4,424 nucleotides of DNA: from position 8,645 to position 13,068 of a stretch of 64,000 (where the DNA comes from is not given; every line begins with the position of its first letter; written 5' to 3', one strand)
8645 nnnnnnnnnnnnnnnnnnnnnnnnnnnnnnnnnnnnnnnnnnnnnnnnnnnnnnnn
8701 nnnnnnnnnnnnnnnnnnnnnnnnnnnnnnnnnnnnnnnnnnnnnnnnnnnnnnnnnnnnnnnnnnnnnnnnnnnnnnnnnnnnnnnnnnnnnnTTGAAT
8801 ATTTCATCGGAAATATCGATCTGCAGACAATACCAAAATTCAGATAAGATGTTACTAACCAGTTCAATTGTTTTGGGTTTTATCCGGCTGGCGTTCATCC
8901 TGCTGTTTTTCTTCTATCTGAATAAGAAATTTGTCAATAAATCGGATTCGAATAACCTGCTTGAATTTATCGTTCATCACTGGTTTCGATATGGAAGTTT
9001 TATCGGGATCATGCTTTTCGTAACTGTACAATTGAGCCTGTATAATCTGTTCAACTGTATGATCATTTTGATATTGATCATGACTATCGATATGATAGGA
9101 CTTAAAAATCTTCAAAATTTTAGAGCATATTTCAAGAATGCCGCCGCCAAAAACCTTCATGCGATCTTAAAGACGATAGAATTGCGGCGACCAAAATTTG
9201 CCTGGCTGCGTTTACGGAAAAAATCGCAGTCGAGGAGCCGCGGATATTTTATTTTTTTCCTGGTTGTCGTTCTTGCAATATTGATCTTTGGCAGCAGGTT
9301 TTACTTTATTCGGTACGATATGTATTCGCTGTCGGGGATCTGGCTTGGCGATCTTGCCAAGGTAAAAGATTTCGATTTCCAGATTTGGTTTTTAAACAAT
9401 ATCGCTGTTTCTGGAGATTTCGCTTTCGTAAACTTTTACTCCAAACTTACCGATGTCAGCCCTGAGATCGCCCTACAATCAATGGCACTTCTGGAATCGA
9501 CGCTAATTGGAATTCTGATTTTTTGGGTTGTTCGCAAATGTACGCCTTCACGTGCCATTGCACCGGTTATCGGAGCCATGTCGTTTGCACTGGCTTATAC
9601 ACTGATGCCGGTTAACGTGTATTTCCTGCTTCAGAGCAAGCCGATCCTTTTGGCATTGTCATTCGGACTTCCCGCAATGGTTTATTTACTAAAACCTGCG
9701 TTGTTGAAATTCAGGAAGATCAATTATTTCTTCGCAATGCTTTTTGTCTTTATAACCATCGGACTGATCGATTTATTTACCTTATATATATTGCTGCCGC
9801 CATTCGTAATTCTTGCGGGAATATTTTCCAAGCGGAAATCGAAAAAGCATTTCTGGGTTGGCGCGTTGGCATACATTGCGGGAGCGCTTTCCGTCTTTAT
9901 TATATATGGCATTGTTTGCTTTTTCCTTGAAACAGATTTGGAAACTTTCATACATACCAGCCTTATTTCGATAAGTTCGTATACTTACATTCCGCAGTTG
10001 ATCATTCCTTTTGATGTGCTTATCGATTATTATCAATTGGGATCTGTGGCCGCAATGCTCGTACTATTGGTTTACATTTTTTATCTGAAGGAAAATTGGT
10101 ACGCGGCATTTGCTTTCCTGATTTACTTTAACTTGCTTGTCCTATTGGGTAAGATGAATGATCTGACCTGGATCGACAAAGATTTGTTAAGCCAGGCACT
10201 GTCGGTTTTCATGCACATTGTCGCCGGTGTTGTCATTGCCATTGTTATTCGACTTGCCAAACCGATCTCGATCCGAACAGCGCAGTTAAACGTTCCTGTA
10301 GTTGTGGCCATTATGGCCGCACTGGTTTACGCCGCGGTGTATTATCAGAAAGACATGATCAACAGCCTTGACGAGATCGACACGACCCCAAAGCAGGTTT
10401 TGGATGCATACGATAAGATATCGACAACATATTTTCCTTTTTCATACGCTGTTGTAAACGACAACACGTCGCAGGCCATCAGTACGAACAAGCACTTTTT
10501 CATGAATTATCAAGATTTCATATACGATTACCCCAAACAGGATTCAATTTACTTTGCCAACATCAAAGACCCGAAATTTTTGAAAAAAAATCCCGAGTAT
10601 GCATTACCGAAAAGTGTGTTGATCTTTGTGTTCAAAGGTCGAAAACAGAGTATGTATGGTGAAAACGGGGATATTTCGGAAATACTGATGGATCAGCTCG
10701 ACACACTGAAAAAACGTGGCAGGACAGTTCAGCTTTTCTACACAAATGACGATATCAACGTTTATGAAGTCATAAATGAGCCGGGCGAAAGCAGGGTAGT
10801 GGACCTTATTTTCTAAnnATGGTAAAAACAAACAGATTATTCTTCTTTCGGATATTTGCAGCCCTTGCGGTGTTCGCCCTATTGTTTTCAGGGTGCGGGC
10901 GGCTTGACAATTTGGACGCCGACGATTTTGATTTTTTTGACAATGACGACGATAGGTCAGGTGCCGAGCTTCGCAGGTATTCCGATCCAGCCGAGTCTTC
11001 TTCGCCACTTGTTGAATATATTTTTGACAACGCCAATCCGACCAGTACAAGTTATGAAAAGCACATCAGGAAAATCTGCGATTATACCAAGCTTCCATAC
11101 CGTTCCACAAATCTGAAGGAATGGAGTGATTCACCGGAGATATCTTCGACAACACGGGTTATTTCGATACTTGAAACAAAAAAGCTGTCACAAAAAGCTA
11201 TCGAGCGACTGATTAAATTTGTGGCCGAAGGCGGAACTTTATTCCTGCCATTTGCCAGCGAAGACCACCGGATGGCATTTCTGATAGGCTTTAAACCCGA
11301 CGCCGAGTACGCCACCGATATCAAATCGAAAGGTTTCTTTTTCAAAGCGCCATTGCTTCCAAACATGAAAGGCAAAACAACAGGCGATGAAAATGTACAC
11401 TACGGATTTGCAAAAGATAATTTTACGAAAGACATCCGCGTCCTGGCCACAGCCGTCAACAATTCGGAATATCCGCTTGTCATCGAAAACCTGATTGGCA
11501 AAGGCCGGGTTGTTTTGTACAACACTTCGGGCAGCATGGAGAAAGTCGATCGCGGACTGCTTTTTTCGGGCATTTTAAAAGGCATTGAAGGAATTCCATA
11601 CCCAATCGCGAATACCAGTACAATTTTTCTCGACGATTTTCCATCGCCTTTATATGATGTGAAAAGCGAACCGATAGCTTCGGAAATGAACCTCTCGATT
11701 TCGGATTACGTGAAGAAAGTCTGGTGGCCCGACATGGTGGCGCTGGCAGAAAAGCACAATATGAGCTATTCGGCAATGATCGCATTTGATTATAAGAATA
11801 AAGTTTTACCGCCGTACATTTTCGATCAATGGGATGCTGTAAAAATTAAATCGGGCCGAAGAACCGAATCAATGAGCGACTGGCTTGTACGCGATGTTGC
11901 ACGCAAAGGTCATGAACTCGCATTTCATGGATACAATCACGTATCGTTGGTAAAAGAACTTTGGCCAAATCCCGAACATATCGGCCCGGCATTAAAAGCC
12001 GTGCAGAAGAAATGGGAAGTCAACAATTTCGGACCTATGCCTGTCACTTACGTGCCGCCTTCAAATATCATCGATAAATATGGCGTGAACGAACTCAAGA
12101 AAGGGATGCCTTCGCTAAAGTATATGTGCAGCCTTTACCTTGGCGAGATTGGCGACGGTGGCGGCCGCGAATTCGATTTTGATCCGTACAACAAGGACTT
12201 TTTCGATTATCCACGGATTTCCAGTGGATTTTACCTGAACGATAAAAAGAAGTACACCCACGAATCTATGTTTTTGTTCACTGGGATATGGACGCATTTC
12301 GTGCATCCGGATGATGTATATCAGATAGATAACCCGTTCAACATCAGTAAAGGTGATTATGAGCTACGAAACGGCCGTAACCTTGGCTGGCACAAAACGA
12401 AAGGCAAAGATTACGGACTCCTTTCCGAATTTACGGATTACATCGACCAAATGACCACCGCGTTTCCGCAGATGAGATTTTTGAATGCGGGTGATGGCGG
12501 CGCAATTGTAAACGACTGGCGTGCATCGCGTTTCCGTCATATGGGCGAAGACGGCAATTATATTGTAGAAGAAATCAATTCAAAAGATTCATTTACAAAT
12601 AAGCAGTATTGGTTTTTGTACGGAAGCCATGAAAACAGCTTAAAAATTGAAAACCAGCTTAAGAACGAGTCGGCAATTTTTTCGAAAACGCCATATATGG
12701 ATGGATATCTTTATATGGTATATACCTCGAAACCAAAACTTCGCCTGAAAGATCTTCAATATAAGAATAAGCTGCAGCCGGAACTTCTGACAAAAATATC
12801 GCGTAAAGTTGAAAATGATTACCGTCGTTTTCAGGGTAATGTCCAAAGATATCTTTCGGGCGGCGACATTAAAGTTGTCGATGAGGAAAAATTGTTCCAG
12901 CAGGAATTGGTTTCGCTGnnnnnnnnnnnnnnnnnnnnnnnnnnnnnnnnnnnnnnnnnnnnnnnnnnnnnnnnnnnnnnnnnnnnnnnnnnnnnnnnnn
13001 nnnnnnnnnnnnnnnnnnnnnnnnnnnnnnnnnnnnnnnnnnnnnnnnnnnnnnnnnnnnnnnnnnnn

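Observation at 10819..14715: Single-chain PelA-PelB: lipid-anchored deacetylase fused to TPR-like repeats and an export barrel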

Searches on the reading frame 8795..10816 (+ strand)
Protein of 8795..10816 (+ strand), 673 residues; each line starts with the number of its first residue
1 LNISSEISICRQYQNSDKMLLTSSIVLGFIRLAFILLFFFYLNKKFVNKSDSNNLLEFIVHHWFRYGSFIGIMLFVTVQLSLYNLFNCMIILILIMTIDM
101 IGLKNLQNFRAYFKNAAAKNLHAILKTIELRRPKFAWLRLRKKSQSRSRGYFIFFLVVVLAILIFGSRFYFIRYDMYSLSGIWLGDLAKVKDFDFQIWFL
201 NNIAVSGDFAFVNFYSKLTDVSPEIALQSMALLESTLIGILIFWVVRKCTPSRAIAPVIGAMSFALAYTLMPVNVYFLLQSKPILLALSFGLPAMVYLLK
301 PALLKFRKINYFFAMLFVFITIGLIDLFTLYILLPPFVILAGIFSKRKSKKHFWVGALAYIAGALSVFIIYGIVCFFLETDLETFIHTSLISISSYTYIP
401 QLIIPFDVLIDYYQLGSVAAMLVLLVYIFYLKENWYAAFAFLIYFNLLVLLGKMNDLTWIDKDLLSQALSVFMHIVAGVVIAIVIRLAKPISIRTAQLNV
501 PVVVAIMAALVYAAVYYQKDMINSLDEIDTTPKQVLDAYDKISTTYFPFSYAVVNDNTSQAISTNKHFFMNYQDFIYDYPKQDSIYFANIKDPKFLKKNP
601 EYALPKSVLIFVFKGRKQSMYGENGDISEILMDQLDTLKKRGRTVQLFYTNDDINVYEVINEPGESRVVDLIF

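Call 5: search_protein_families(library=pfam, proteins=[window:8795-10816:+], max_evalue=0.01)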
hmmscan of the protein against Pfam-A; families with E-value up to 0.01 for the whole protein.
window:8795-10816:+ (673 aa): 0 families

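Call 6: search_protein_families(library=ncbifam, proteins=[window:8795-10816:+], max_evalue=0.01)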
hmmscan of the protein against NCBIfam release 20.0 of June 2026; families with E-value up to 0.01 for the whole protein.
window:8795-10816:+ (673 aa): 0 families

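Call 21: search_protein_families(library=pfam, proteins=[window:8795-10816:+], max_evalue=10)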
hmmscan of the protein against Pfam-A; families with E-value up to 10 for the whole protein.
window:8795-10816:+ (673 aa): 1 family
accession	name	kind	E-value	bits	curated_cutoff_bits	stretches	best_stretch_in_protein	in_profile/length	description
PF04008.19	Adenosine_kin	-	0.23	11.7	25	1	461-509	57-105/154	Adenosine specific kinase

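Call 82: search_protein_families(library=pfam, alignment_id=A5, max_evalue=10)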
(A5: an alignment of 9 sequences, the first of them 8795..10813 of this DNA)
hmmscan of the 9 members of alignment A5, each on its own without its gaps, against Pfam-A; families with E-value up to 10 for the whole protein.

A. member 1, window:8795-10813:+ (673 aa): 1 family
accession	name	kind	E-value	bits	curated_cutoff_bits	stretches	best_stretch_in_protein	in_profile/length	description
PF04008.19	Adenosine_kin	-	0.23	11.7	25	1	461-509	57-105/154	Adenosine specific kinase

B. families by the number of members that match (of 9 scanned): 4 families
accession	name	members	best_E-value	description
PF09635.15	MetRS-N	1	0.0039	MetRS-N binding domain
PF20780.2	TssR_M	1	0.022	TssR second domain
PF04008.19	Adenosine_kin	1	0.23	Adenosine specific kinase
PF15466.11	DUF4635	1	1.6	Domain of unknown function (DUF4635)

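Call 83: search_solved_structures(query=A5, max_evalue=10)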
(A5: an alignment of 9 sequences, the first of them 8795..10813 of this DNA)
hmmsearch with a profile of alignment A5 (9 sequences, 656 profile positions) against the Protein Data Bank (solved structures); distinct sequences matched with E-value up to 10: 0.

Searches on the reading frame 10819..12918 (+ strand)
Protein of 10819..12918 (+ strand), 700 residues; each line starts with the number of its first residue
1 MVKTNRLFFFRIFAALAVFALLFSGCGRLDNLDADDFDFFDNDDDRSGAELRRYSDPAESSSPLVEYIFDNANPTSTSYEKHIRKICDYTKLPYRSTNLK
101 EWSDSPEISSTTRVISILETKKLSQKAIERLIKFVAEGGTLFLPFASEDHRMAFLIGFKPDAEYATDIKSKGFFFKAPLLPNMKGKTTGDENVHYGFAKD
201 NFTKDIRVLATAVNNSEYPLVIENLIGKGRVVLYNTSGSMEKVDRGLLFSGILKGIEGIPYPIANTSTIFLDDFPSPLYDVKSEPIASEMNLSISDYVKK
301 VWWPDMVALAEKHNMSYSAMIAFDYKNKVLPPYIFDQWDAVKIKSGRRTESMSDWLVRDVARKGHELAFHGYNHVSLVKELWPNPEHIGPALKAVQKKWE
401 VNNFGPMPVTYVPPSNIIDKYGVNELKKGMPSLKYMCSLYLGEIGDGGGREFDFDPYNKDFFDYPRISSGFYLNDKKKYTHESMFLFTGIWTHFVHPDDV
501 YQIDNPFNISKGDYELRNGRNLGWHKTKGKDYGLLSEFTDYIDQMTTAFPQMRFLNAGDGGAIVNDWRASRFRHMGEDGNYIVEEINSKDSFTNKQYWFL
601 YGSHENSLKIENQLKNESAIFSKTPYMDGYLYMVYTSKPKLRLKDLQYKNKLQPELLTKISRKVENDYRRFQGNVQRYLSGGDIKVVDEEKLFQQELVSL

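Call 51: predict_structure(alignment_id=A3)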
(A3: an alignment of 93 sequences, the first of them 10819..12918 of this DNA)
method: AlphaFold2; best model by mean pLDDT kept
length: 700 residues; sequences in the alignment: 93
mean_pLDDT: 89.5   pTM: 0.88
mean pLDDT of the five models: 89.5, 88.9, 88.6, 88.6, 87.9
residues with pLDDT >= 90: 510; 70-90: 123; 50-70: 37; < 50: 30
segments of 3 or more residues with pLDDT < 50: 25-39, 41-48, 509-513
pLDDT, mean of each block of 10 residues (from residue 1): 66 85 49 40 50 94 98 97 98 98 96 97 97 97 95 97 95 98 96 96 97 98 97 96 98 97 98 67 79 87 96 96 82 85 88 92 95 89 89 93 94 92 95 95 94 97 96 94 98 90 62 65 90 95 97 97 97 94 93 94 97 97 97 97 89 86 95 92 59 72
secondary structure, 60 per line:
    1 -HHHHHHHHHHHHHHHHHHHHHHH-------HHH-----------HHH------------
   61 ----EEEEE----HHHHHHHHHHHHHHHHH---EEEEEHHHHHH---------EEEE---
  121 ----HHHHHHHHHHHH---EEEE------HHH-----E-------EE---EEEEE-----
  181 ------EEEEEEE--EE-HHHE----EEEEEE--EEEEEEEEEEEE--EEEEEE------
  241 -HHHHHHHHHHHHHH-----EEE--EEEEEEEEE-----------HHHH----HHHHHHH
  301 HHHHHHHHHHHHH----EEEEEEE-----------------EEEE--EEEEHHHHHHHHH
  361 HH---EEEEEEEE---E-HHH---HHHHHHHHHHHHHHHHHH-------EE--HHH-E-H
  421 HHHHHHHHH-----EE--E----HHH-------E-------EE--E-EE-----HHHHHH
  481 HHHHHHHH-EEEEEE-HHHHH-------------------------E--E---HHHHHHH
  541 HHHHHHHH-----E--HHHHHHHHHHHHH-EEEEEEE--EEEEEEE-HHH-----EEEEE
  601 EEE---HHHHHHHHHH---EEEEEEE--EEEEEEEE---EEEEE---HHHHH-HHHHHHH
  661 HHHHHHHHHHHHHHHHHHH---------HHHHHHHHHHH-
elements in order (helices of 4 or more, strands of 3 or more residues): H2-24 E65-69 H74-90 E94-98 H99-104 E114-117 H125-136 E140-143 E171-175 E187-193 E207-212 E215-226 E229-234 H242-255 E261-263 E266-274 H286-289 H294-313 E318-324 E342-345 E348-351 H352-362 E366-373 H385-402 H420-429 H475-488 E490-495 H497-501 H534-548 H557-569 E571-577 E580-586 E596-603 H607-616 E620-626 E629-636 E640-644 H648-652 H654-679 H689-699

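Call 53: fold_search(model_id=the predicted structure, library=pdb)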
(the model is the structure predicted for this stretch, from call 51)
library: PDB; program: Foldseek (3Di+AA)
matches with E <= 10: 921; with E <= 0.001: 46
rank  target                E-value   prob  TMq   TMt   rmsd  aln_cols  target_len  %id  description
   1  5xb7_C                2.6e-07  1.00  0.23  0.23   6.0       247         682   12  GH42 alpha-L-arabinopyranosidase from Bifidobacterium animalis subsp. lactis Bl-04 (released 2017-11-01)
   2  4ucf_C                4.9e-07  1.00  0.19  0.19   8.6       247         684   15  Crystal structure of Bifidobacterium bifidum beta-galactosidase in complex with alpha-galactose (released 2016-01-20)
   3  5xb7_A                7.2e-07  1.00  0.22  0.23   6.1       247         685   14  GH42 alpha-L-arabinopyranosidase from Bifidobacterium animalis subsp. lactis Bl-04 (released 2017-11-01)
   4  5xb7_B                9.0e-07  1.00  0.22  0.23   6.1       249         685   13  GH42 alpha-L-arabinopyranosidase from Bifidobacterium animalis subsp. lactis Bl-04 (released 2017-11-01)
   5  8ibr                  9.0e-07  1.00  0.19  0.19   8.0       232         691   12  Crystal structure of GH42 beta-galactosidase BiBga42A from Bifidobacterium longum subspecies infantis in complex with gl (released 2023-06-07)
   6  5xb7_F                1.1e-06  1.00  0.22  0.22   6.0       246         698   13  GH42 alpha-L-arabinopyranosidase from Bifidobacterium animalis subsp. lactis Bl-04 (released 2017-11-01)
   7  5xb7_E                1.3e-06  1.00  0.23  0.23   6.0       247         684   12  GH42 alpha-L-arabinopyranosidase from Bifidobacterium animalis subsp. lactis Bl-04 (released 2017-11-01)
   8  5xb7_D                1.5e-06  1.00  0.22  0.23   6.2       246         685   13  GH42 alpha-L-arabinopyranosidase from Bifidobacterium animalis subsp. lactis Bl-04 (released 2017-11-01)
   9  3tts_A                2.0e-06  1.00  0.22  0.23   5.4       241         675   13  Crystal structure of beta-galactosidase from Bacillus circulans sp. alkalophilus (released 2012-03-21)
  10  8ibt_A                2.3e-06  1.00  0.18  0.18   8.2       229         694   13  Crystal structure of GH42 beta-galactosidase BiBga42A from Bifidobacterium longum subspecies infantis E318S mutant in  (released 2023-06-07)
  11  5dfa_A                2.9e-06  1.00  0.20  0.21   5.0       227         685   14  3D structure of the E323A catalytic mutant of Gan42B, a GH42 beta-galactosidase from G. stearothermophilus (released 2015-12-09)
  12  4uzs_A                3.1e-06  1.00  0.19  0.20   7.8       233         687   14  Crystal structure of Bifidobacterium bifidum beta-galactosidase (released 2015-09-30)
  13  5e9a_B                3.5e-06  1.00  0.21  0.22   4.7       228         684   14  Crystal structure analysis of the cold-adamped beta-galactosidase from Rahnella sp. R3 (released 2016-10-26)
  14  4ucf_B                3.7e-06  1.00  0.19  0.19   7.9       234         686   15  Crystal structure of Bifidobacterium bifidum beta-galactosidase in complex with alpha-galactose (released 2016-01-20)
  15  5e9a_A                4.6e-06  1.00  0.21  0.22   4.5       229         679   14  Crystal structure analysis of the cold-adamped beta-galactosidase from Rahnella sp. R3 (released 2016-10-26)
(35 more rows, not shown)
